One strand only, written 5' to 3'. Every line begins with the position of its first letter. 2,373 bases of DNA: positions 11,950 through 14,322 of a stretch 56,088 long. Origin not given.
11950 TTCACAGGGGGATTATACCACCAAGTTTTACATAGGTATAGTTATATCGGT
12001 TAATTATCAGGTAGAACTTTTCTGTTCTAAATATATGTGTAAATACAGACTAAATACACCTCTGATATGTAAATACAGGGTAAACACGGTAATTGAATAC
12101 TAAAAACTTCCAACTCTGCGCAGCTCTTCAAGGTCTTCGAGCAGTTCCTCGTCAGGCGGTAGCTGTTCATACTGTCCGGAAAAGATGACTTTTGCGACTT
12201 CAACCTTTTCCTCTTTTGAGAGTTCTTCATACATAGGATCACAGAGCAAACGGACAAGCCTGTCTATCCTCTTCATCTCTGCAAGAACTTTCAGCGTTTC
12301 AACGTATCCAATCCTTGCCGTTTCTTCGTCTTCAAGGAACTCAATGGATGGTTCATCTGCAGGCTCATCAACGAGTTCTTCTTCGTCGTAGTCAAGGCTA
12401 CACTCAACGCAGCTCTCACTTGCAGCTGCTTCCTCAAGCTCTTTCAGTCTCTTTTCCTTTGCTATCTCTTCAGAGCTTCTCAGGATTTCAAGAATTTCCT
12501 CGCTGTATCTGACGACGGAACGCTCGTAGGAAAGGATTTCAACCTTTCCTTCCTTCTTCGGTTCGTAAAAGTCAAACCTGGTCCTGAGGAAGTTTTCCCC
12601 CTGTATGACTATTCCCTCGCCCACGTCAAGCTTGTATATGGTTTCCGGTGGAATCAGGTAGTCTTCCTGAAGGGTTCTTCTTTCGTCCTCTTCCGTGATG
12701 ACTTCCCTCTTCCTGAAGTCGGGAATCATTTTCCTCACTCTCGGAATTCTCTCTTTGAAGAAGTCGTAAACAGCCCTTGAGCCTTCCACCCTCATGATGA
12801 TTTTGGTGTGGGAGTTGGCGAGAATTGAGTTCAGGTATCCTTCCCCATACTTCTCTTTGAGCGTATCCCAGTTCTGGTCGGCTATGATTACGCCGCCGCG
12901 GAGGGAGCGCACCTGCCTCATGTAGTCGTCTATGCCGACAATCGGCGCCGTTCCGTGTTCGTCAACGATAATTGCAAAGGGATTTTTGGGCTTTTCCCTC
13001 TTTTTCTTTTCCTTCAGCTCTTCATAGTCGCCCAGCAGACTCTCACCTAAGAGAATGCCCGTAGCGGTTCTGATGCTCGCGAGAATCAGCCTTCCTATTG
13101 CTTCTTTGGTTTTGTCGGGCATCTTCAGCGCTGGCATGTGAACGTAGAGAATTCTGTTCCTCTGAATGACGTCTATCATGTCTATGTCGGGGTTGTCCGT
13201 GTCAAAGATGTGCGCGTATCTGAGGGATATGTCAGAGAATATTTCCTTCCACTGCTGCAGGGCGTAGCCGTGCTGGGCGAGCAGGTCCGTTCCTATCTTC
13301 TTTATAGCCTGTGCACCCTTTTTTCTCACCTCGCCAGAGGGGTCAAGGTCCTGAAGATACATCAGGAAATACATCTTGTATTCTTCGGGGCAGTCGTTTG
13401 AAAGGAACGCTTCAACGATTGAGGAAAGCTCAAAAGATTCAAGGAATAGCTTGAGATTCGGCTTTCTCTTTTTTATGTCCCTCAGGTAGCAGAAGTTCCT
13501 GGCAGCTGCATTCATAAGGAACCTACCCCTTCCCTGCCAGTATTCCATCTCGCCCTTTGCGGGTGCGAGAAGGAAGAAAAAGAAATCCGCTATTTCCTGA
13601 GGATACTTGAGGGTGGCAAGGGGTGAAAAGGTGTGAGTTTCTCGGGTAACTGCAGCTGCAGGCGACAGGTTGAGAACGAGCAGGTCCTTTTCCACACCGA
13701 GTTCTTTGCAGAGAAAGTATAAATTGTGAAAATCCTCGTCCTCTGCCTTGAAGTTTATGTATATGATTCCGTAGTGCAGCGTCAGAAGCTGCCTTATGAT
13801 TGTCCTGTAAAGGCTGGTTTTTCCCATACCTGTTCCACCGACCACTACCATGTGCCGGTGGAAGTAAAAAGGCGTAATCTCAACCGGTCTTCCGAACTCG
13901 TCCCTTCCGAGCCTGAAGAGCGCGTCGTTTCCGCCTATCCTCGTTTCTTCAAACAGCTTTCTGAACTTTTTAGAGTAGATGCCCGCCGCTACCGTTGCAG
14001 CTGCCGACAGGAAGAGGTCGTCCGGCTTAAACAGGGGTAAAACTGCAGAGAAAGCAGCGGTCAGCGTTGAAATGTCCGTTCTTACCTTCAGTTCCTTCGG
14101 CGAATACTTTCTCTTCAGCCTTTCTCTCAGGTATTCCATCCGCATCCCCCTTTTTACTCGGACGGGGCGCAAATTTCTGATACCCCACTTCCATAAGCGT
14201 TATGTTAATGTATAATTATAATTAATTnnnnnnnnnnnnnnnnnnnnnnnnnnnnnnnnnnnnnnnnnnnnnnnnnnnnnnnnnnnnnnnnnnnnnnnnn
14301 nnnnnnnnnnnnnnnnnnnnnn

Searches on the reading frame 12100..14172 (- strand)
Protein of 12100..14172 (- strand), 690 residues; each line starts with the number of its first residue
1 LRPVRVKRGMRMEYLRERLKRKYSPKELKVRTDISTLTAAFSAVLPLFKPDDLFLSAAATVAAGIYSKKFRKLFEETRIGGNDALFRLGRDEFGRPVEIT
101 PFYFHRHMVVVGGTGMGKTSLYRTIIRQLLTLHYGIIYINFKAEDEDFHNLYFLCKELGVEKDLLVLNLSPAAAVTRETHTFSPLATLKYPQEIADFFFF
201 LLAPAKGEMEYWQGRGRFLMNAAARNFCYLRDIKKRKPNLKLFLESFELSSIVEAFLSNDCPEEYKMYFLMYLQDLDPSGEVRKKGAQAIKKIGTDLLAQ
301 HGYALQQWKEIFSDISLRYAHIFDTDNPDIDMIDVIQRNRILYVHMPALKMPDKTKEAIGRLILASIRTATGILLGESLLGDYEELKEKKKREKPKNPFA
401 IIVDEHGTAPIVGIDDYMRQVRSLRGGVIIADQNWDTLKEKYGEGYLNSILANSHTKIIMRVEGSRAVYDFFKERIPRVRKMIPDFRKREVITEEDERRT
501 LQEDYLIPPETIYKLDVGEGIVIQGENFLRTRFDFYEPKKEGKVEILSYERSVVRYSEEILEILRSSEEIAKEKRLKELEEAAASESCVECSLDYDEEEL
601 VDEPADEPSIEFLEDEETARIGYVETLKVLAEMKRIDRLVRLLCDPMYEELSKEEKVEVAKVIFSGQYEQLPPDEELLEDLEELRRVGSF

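Call 3: search_protein_families(library=pfam, proteins=[window:12100-14172:-], max_evalue=0.1)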
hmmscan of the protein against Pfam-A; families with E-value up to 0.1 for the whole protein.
window:12100-14172:- (690 aa): 15 families
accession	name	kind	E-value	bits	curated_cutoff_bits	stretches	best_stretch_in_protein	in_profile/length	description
PF10412.15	TrwB_AAD_bind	-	1.8e-07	30.8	20.5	2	412-465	260-313/387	Type IV secretion-system coupling protein DNA-binding domain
PF12696.13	TraG-D_C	-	1.6e-06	28.5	22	1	398-468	1-71/126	TraM recognition site of TraD and TraG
PF01935.23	DUF87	-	0.00021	21.9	23.2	1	104-137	22-56/220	Helicase HerA, central domain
PF13401.12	AAA_22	-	0.00038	21.2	27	1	106-162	6-62/130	AAA domain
PF13245.12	AAA_19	-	0.0014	19.2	25.1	1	105-133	11-39/134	AAA domain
PF01637.24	ATPase_2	-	0.0024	18.2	33.2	1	108-142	23-57/225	ATPase domain predominantly from Archaea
PF01580.24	FtsK_SpoIIIE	-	0.0031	17.4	24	1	88-133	22-67/221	FtsK/SpoIIIE family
PF20720.3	nSTAND3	-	0.0035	17.5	27.2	1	105-140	17-52/155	Novel STAND NTPase 3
PF12775.13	AAA_7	-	0.007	16.4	25.8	1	105-144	33-72/181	P-loop containing dynein motor region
PF12846.13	AAA_10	-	0.011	15.2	27.5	1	107-170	23-81/362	AAA-like domain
PF09622.15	DUF2391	-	0.012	15.4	22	1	346-396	87-137/275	Putative integral membrane protein (DUF2391)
PF13173.12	AAA_14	-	0.014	15.8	27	1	107-150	4-46/129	AAA domain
PF13191.12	AAA_16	-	0.024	15.6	32.6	1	106-142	25-61/167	AAA ATPase domain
PF24883.2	NPHP3_N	-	0.06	14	24.8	0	108-151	25-68/164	Nephrocystin 3, N-terminal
PF04851.21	ResIII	-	0.06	13.7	22.5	0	105-132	23-50/164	Type III restriction enzyme, res subunit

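Call 85: search_protein_families(library=ncbifam, proteins=[window:12100-14172:-], max_evalue=0.01)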
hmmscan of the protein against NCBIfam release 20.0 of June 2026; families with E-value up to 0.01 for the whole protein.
window:12100-14172:- (690 aa): 5 families
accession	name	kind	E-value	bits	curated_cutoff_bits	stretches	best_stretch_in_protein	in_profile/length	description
NF041447.1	TrbC_conju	equivalog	1.8e-40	139.1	800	1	105-530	129-566/685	F-type conjugative transfer protein TrbC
TIGR03743.1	SXT_TraD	subfamily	4e-12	45.4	366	2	68-170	140-240/636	conjugative transfer system coupling protein TraD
TIGR03754.1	conj_TOL_TraD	equivalog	9.4e-08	31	647.55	1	70-169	147-244/643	type IV conjugative transfer system coupling protein TraD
NF045973.1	conju_CD1115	equivalog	1.2e-05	24.3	250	1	106-524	25-422/442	VirD4-like conjugal transfer protein, CD1115 family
NF041326.1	Bacteroid_MobC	subfamily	0.00012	20.6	900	1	394-525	453-580/655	conjugal transfer protein MobC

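Call 105: search_dna_similar(query=window:12100-14172:-, collection=plasmids, mode=protein, max_rows=15, max_evalue=1e-8)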
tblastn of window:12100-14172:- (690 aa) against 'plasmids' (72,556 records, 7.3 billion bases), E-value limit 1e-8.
Records with a match: 1895; places in all: 1905; records where one place covers at least 80% of the query: 0.
Best place of each record, by identity: <60% 1895.
By first word of the organism name: Klebsiella 853; Enterobacter 174; Escherichia 141; Pseudomonas 131; Acinetobacter 129; Serratia 125; Salmonella 53; Citrobacter 49; Yersinia 29; Xanthomonas 26; and 62 more.
By predicted mobility (MOB-suite, as given by PLSDB): conjugative 1430; non-mobilizable 263; mobilizable 202.
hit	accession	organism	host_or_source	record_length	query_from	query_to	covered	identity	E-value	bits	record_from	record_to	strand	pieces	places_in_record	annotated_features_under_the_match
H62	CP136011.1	Pseudomonas sp. FeN3W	cell culture,marine sediment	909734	82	475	57%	30.1%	2e-30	136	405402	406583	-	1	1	TraM recognition domain-containing protein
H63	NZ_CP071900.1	Stutzerimonas frequens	soil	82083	118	548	62%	26.3%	7e-19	99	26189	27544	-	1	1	TraM recognition domain-containing protein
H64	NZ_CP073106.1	Stutzerimonas stutzeri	cell culture,water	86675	118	548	62%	26.3%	7e-19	99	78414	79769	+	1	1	TraM recognition domain-containing protein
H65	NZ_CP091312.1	Pseudomonas juntendi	Homo sapiens,metagenomic assembly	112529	130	548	61%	27.0%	2e-18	99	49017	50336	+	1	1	hypothetical protein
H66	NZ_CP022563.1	Pseudomonas monteilii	cell culture,soil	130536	130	548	61%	27.0%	2e-18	99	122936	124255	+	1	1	hypothetical protein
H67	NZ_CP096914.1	Pseudomonas aeruginosa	Homo sapiens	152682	130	548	61%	27.0%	2e-18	99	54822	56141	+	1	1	hypothetical protein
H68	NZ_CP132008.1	Pseudomonas putida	Homo sapiens,respiratory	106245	130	548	61%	27.0%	2e-18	98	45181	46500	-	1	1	hypothetical protein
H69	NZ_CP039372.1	Pseudomonas putida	Pyrus communis 'Williams',pear ...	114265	130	548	61%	27.0%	2e-18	98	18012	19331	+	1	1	hypothetical protein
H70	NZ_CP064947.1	Pseudomonas fulva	Homo sapiens,pleural fluid,pleural ...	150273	130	548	61%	27.0%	2e-18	98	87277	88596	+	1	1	hypothetical protein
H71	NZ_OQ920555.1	Pseudomonas putida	-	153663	130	548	61%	27.0%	2e-18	98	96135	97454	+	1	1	hypothetical protein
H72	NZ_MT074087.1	Pseudomonas putida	-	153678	130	548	61%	27.0%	2e-18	98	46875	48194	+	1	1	hypothetical protein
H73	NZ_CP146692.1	Pseudomonas juntendi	-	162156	130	548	61%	27.0%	2e-18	98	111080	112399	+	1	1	hypothetical protein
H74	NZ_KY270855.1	Pseudomonas putida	Homo sapiens,endobronchial brushing ...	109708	130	548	61%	27.0%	2e-18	98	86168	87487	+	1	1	hypothetical protein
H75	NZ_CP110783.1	Pseudomonas putida DOT-T1E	pure cell culture,environment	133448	130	548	61%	27.0%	2e-18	98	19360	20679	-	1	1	TrbC protein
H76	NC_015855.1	Pseudomonas putida DOT-T1E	-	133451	130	548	61%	27.0%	2e-18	98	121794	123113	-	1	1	hypothetical protein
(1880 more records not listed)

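Call 106: get_annotated_region(hit=H62, flank=12000)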
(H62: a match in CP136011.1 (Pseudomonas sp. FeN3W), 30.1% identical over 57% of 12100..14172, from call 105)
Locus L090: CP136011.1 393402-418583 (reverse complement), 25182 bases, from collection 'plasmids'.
description: Pseudomonas sp. FeN3W plasmid unnamed, complete sequence
organism: Pseudomonas sp. FeN3W (NCBI taxid 3035478)
taxonomy: Bacteria; Pseudomonadota; Gammaproteobacteria; Pseudomonadales; Pseudomonadaceae; Pseudomonas; Pseudomonas sp. FeN3W
host: -; source: cell culture,marine sediment; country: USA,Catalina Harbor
typing (MOB-suite, as given by PLSDB): non-mobilizable
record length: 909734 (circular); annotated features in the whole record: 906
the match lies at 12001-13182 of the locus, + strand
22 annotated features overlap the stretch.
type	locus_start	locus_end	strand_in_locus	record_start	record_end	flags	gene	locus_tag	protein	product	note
CDS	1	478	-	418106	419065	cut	-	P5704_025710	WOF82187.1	ParB/RepB/Spo0J family partition protein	-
CDS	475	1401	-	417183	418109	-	-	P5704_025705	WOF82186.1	AAA family ATPase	-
CDS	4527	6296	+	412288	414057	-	-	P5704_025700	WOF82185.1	hypothetical protein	-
CDS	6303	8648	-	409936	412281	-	-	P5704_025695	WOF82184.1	DUF1631 family protein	-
CDS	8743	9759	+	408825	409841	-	-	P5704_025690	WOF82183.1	ParM/StbA family protein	-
CDS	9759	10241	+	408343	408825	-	-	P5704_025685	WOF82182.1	hypothetical protein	-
CDS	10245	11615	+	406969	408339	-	-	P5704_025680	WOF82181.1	IcmP (DotM)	-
CDS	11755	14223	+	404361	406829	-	-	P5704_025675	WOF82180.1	TraM recognition domain-containing protein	-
CDS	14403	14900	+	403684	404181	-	-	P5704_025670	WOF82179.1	hypothetical protein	-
CDS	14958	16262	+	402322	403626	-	-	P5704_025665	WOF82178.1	hypothetical protein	-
CDS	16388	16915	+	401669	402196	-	-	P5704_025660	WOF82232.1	hypothetical protein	-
CDS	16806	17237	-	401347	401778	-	-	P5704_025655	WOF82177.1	fibrinogen-like YCDxxxxGGGW domain-containing protein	-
CDS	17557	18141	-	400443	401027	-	-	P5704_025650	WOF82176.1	fibrinogen-like YCDxxxxGGGW domain-containing protein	-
CDS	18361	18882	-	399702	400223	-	-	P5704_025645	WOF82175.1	hypothetical protein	-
CDS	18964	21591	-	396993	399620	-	-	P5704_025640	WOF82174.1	hypothetical protein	-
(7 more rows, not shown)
